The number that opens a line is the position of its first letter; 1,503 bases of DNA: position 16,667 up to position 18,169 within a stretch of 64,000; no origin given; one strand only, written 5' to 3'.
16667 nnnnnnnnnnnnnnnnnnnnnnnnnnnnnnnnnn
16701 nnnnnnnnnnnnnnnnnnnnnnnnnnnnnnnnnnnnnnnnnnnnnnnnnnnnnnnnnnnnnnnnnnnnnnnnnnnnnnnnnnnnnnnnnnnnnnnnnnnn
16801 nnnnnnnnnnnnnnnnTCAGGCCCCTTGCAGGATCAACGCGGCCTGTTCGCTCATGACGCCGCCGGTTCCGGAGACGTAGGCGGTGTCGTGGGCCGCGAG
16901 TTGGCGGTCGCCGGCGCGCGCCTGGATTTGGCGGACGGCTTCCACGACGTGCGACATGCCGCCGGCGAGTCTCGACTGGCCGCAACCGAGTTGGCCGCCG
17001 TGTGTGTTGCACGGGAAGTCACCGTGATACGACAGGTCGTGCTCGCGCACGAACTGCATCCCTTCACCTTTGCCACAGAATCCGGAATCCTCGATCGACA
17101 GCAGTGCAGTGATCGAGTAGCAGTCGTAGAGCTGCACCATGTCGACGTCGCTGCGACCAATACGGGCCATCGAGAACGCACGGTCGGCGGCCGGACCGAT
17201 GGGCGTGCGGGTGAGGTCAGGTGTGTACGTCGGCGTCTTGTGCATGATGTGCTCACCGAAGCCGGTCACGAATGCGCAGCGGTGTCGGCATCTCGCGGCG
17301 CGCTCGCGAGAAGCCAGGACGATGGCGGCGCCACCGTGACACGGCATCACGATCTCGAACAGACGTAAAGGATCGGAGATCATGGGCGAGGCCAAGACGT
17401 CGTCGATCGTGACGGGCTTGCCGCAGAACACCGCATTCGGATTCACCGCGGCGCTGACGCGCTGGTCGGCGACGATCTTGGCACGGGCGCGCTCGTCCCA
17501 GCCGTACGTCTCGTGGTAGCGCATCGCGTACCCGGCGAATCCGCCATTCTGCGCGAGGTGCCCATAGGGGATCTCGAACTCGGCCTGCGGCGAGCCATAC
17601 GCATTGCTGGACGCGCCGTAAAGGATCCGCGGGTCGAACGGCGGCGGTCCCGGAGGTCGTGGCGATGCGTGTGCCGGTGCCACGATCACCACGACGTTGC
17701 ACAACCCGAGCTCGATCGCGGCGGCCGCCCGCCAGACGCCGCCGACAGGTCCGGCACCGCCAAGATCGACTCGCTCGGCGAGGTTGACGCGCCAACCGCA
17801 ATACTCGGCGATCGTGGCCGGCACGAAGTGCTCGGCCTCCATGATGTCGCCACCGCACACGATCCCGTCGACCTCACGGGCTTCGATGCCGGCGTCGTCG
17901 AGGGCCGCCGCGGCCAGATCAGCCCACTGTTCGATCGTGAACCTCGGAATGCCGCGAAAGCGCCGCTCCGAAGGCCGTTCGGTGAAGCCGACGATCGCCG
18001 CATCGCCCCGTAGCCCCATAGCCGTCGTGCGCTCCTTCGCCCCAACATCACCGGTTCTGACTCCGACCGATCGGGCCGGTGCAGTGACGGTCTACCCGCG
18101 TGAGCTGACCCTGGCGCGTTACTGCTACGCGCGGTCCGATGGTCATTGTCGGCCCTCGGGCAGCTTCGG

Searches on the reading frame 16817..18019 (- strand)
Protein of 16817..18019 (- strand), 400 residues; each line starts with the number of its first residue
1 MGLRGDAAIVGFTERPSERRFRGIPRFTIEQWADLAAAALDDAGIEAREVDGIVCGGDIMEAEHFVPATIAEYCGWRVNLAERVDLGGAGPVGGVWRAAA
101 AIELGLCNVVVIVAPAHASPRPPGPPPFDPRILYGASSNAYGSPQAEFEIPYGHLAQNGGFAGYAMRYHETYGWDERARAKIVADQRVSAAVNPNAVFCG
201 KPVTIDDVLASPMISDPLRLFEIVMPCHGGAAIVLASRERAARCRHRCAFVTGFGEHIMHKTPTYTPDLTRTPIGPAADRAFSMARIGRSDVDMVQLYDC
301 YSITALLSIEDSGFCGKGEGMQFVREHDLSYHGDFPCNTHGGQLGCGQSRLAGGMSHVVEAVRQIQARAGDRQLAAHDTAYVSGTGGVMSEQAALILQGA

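Call 56: search_protein_families(library=pfam, proteins=[window:16817-18019:-], max_evalue=0.001)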
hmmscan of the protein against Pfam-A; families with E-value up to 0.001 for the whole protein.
window:16817-18019:- (400 aa): 1 family
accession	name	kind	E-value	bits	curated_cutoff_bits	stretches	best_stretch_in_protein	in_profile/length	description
PF22691.2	Thiolase_C_1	-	5.2e-47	159.6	28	1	255-398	1-143/144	Thiolase C-terminal domain-like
